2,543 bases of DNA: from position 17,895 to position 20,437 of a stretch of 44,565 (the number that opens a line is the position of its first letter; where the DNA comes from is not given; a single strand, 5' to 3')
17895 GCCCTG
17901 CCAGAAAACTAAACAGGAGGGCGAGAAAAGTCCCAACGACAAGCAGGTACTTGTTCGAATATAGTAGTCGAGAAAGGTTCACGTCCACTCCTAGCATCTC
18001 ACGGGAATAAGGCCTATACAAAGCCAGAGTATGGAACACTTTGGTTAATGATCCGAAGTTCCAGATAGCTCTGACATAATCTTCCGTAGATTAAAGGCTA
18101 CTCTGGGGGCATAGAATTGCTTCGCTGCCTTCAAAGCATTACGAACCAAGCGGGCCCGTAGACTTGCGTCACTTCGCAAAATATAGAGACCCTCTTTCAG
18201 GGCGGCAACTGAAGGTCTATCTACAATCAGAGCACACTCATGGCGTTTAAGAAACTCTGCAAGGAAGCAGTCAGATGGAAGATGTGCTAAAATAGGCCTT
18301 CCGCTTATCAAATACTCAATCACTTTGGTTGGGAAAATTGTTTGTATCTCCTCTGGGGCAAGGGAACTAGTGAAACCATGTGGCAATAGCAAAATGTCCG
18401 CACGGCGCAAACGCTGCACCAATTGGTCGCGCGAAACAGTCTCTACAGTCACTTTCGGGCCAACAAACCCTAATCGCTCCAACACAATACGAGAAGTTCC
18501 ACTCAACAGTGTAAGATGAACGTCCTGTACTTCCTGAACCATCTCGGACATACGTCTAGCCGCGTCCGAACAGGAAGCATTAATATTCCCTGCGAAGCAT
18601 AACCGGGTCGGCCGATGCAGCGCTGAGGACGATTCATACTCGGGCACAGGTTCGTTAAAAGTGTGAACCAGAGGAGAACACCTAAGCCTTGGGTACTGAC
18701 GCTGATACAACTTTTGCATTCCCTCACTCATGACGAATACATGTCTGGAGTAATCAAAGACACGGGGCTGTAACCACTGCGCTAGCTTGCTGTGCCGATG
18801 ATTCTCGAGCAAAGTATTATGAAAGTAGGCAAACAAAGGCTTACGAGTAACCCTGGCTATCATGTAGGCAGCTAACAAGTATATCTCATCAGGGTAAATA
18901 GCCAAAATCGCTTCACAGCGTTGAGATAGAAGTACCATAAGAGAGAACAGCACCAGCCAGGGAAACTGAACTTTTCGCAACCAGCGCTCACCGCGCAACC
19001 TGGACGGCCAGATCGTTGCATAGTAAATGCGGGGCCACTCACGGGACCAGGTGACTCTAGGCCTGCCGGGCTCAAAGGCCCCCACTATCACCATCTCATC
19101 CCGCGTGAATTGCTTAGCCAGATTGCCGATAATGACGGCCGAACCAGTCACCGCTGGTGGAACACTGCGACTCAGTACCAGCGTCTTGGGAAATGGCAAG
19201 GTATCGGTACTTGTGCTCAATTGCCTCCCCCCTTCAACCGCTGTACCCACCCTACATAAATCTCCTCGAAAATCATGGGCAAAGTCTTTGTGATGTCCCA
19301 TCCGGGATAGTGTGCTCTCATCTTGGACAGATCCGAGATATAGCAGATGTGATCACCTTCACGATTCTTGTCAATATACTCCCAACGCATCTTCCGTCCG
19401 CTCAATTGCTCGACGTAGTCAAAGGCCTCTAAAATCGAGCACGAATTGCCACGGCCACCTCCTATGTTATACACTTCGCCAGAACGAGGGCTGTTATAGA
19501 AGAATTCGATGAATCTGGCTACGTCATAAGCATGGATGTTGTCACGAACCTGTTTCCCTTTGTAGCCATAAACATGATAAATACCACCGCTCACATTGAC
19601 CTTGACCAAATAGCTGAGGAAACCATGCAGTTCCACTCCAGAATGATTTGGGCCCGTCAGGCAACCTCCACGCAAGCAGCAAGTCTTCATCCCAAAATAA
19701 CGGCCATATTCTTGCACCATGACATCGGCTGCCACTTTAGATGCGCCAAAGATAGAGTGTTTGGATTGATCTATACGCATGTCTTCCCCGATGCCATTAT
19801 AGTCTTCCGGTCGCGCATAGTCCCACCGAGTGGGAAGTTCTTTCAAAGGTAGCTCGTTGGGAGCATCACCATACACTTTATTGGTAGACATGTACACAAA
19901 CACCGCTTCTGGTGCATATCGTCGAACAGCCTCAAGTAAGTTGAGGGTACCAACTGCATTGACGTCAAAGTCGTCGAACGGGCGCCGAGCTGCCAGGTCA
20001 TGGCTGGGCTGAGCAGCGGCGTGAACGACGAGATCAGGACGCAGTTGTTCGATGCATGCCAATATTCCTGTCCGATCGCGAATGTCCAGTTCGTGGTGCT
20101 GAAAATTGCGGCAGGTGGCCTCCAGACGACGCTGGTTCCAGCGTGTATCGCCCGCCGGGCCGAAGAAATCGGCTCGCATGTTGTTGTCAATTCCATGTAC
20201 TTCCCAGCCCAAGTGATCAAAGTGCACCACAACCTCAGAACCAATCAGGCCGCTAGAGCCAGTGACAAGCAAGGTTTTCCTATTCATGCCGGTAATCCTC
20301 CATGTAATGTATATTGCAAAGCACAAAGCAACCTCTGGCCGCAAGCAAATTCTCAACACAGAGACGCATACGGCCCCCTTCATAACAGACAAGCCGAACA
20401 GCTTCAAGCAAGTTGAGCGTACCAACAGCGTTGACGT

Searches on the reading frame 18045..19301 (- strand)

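Call 18: search_protein_families(library=pfam, proteins=[window:18045-19301:-])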
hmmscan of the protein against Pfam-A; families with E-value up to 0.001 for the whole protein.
window:18045-19301:- (418 aa): 4 families
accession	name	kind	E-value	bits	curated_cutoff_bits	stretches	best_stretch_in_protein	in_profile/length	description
PF00534.26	Glycos_transf_1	-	6.3e-05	23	26.4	1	288-391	80-171/172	Glycosyl transferases group 1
PF13579.12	Glyco_trans_4_4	-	0.0001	23.1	29.7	1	52-203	1-146/158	Glycosyl transferase 4-like domain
PF13439.12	Glyco_transf_4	-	0.00016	22.2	28.5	1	52-204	2-153/170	Glycosyltransferase Family 4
PF13692.12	Glyco_trans_1_4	-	0.00038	21.2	27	1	233-373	3-137/142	Glycosyl transferases group 1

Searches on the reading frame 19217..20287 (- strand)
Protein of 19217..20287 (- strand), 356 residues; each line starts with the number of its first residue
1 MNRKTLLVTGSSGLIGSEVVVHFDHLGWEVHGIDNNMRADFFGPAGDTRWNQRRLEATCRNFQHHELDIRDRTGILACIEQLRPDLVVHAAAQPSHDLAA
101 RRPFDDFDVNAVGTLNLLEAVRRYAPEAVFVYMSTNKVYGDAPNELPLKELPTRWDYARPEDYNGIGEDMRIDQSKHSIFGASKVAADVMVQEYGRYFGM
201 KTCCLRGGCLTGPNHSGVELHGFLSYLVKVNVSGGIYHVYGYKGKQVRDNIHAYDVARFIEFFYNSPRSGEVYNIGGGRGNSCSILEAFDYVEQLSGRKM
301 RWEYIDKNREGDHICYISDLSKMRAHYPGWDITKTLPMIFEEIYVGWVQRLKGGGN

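Call 55: find_encoding_contigs(protein=window:19217-20287:-, flank=10000, max_places=10)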
Protein window:19217-20287:- (356 aa): 4 contigs read that carry it; 1 place shown.
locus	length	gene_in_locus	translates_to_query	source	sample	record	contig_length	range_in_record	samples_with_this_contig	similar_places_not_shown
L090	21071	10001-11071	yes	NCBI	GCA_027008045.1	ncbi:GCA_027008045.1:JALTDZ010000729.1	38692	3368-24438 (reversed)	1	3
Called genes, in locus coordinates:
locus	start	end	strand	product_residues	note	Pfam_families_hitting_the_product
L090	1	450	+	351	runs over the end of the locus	PF01408:GFO_IDH_MocA, PF22725:GFO_IDH_MocA_C3, PF02894:GFO_IDH_MocA_C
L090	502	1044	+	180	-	-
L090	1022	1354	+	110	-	PF05050:Methyltransf_21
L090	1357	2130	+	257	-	PF02348:CTP_transf_3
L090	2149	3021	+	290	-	PF03102:NeuB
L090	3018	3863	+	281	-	PF00106:adh_short, PF13561:adh_short_C2, PF00106:adh_short (weak), PF13561:adh_short_C2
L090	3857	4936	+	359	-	PF00702:Hydrolase (weak), PF08282:Hydrolase_3, PF13580:SIS_2, PF01380:SIS (weak)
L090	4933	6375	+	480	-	-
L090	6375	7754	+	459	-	-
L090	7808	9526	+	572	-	-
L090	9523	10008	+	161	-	PF04321:RmlD_sub_bind, PF01073:3Beta_HSD (faint), PF01370:Epimerase, PF16363:GDP_Man_Dehyd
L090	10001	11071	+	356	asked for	PF01073:3Beta_HSD, PF01370:Epimerase, PF02719:Polysacc_synt_2, PF04321:RmlD_sub_bind, PF16363:GDP_Man_Dehyd, PF07993:NAD_binding_4 (weak)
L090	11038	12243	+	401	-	-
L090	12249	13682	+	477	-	PF04932:Wzy_C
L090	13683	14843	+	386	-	PF13439:Glyco_transf_4 (faint), PF20706:GT4-conflict, PF00534:Glycos_transf_1, PF13692:Glyco_trans_1_4, PF13524:Glyco_trans_1_2 (faint)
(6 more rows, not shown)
